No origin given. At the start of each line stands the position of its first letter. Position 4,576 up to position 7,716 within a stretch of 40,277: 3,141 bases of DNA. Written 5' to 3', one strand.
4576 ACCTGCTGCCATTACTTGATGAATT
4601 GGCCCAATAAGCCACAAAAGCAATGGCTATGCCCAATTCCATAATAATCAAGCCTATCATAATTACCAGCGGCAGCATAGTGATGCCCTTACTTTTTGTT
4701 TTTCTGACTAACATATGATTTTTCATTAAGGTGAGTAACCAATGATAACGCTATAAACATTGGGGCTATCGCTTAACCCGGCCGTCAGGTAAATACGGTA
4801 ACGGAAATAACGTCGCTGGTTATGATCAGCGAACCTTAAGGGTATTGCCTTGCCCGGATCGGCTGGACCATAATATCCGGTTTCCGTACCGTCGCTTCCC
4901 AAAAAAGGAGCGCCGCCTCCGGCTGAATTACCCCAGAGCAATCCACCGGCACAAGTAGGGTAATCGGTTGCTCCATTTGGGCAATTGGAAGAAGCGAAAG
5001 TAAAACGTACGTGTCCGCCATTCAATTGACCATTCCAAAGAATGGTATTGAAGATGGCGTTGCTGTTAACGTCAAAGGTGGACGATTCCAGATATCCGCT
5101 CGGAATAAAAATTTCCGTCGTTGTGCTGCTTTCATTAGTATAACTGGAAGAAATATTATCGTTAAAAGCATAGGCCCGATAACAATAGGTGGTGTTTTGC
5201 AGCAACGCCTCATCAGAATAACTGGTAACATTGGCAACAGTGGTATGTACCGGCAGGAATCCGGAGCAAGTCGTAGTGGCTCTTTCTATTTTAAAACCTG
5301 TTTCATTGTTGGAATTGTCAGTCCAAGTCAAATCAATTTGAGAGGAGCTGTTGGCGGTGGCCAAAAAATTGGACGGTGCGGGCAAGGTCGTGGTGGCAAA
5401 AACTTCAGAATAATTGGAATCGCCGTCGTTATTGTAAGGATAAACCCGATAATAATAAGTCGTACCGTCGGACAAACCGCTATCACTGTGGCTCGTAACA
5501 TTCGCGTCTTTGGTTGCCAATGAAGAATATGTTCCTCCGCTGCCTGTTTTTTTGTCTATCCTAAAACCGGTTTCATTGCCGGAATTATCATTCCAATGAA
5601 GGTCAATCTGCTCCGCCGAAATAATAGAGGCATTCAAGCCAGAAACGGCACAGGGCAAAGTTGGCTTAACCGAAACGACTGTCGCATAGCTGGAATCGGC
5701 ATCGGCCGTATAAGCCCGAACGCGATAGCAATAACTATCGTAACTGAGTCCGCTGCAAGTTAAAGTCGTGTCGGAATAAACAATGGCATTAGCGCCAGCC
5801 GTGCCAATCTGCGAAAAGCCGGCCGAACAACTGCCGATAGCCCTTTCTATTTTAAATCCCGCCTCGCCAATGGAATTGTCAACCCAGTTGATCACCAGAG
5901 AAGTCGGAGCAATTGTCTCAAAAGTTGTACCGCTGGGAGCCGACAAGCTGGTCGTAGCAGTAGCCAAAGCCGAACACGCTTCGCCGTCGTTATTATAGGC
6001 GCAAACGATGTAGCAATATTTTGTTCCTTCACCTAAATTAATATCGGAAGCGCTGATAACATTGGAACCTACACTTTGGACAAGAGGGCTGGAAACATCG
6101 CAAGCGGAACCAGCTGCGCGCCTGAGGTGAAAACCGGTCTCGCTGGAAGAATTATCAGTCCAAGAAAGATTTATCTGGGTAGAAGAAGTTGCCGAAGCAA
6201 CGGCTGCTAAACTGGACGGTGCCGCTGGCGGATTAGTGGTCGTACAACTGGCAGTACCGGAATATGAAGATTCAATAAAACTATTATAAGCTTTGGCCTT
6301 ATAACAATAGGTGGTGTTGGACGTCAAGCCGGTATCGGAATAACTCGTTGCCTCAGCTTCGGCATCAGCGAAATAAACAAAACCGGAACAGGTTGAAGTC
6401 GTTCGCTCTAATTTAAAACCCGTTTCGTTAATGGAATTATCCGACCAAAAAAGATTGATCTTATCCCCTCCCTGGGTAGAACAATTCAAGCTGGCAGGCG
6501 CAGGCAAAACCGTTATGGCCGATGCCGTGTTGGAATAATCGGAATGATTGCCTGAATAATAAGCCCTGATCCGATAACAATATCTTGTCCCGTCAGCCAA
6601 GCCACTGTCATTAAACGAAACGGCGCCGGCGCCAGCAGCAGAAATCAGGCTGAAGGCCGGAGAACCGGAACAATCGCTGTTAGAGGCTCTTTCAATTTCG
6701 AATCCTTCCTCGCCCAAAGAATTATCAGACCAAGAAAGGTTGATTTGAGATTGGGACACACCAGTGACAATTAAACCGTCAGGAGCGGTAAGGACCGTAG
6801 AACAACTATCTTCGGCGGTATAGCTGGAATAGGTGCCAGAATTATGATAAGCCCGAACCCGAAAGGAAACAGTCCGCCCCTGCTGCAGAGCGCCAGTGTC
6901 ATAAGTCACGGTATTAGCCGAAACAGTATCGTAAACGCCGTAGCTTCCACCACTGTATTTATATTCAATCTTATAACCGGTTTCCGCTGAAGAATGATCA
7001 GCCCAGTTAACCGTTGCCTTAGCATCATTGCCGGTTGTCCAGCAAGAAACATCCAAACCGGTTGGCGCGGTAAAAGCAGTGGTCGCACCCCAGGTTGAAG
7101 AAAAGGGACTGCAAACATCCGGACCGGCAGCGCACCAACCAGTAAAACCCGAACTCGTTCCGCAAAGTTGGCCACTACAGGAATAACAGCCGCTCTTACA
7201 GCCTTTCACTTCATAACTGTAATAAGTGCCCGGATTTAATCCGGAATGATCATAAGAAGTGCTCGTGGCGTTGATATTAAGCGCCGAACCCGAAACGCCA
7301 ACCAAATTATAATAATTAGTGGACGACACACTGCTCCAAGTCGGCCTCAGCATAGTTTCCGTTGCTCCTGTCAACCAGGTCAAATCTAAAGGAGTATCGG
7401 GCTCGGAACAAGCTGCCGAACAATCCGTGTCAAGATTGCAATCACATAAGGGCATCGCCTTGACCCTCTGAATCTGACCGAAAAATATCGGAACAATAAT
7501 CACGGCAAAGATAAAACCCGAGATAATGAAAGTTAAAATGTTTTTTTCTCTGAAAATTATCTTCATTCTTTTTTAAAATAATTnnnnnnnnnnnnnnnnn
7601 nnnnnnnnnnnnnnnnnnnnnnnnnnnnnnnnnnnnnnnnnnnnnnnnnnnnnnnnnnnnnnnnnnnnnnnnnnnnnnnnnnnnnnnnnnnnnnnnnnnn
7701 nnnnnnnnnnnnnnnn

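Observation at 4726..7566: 946-aa cysteine-stabilised FN3-array protein in the PilY1-like slot of the minor-pilin block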

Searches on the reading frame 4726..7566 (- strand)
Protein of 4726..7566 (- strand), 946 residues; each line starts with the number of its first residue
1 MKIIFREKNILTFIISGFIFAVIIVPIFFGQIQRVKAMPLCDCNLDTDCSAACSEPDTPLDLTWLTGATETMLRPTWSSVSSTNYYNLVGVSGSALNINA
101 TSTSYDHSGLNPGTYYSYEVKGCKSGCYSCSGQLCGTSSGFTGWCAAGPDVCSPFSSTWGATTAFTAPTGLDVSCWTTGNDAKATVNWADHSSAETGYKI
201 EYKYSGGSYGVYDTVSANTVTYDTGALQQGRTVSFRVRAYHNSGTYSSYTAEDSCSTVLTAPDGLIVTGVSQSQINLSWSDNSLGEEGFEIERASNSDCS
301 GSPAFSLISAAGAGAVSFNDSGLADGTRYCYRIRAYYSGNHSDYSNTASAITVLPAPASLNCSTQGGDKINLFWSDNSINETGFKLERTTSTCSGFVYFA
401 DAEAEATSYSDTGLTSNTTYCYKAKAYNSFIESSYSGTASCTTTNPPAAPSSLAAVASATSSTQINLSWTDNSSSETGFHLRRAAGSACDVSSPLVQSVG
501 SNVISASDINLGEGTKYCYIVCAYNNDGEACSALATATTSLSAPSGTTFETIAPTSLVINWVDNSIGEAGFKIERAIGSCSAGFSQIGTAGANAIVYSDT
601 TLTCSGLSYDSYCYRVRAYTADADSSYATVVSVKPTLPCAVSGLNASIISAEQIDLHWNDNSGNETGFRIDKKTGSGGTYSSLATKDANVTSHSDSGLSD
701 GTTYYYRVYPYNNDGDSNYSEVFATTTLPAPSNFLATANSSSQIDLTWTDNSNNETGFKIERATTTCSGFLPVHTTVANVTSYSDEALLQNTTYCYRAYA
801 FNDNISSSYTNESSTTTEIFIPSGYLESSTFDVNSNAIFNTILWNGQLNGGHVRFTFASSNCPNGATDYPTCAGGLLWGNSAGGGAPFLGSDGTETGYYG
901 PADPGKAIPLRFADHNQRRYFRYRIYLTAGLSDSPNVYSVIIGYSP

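Call 3: search_protein_families(library=pfam, proteins=[window:4726-7566:-], max_evalue=0.01)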
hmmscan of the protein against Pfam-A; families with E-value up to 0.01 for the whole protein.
window:4726-7566:- (946 aa): 4 families
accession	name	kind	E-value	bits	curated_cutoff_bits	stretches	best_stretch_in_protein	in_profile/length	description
PF00041.27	fn3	-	5e-39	132.8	25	4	640-724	2-82/84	Fibronectin type III domain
PF16656.11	Pur_ac_phosph_N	-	2.3e-09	38.1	30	1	668-727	38-93/93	Purple acid Phosphatase, N-terminal domain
PF25788.1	Ig_Rha78A_N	-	5.2e-07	30.3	27.4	0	195-258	35-102/105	Rha78A-like, N-terminal immunoglobulin domain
PF25059.1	FN3_DSCAM-DSCAML_C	-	0.00062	20.5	39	0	657-728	12-82/89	DSCAM/DSCAML C-terminal Fn3-like domain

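Call 4: search_protein_families(library=ncbifam, proteins=[window:4726-7566:-], max_evalue=0.01)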
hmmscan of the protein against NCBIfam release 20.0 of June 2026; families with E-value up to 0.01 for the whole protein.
window:4726-7566:- (946 aa): 0 families
